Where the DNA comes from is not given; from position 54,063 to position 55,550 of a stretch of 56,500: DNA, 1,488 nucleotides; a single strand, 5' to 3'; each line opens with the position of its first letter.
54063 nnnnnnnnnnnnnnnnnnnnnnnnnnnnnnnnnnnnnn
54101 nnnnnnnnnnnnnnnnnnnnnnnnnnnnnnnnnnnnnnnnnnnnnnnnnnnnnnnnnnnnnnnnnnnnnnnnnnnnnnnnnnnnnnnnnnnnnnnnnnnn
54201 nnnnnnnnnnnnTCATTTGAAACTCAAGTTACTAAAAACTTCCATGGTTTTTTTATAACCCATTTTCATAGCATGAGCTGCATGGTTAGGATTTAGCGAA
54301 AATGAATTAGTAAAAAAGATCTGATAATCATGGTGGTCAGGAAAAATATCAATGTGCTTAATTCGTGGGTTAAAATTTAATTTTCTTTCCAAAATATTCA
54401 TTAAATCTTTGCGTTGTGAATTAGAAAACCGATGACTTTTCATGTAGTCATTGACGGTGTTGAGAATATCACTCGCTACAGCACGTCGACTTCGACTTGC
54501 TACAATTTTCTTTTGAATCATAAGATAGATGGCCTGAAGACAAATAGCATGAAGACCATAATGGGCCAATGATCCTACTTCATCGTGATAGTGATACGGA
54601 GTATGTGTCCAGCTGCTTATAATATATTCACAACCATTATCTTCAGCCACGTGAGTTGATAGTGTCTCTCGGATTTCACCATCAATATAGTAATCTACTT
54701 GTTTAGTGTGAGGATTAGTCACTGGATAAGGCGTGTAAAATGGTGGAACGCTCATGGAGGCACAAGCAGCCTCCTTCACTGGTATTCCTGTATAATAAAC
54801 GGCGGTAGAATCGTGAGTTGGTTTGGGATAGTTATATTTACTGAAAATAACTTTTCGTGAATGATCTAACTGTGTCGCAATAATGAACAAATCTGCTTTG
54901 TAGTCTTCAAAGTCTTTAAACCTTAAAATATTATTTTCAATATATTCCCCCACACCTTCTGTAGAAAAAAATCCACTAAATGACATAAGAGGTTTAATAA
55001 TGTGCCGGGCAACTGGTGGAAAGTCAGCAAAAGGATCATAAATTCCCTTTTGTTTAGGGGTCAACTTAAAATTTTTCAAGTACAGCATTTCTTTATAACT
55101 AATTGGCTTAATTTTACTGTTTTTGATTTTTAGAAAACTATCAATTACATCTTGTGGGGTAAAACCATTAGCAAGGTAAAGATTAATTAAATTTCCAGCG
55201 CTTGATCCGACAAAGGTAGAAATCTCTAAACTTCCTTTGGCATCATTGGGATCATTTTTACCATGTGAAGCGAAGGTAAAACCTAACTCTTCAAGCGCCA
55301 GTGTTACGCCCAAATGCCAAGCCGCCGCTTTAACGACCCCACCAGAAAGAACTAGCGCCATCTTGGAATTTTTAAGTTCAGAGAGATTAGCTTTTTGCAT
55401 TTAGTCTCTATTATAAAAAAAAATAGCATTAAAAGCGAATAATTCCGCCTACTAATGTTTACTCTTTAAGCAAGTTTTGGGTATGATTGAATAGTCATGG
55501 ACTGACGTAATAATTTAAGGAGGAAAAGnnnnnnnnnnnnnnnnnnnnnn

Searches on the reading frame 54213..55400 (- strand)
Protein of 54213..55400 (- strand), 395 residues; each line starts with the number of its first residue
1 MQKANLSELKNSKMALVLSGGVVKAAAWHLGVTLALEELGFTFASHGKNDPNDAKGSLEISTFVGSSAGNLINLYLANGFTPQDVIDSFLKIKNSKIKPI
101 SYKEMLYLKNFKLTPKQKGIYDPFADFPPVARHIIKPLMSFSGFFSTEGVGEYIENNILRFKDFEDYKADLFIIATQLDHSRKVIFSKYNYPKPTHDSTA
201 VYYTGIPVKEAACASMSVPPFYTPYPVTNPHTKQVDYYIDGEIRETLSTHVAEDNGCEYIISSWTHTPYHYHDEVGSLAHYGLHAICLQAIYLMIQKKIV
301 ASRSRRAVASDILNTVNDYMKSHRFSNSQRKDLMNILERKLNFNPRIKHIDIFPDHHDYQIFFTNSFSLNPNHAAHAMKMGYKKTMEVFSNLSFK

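Call 12: search_protein_families(library=pfam, proteins=[window:54213-55400:-])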
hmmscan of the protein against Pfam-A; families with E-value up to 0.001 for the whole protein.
window:54213-55400:- (395 aa): 1 family
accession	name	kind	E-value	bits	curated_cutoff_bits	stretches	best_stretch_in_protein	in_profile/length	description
PF01734.28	Patatin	-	1.4e-18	68.2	27.7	1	16-252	1-190/191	Patatin-like phospholipase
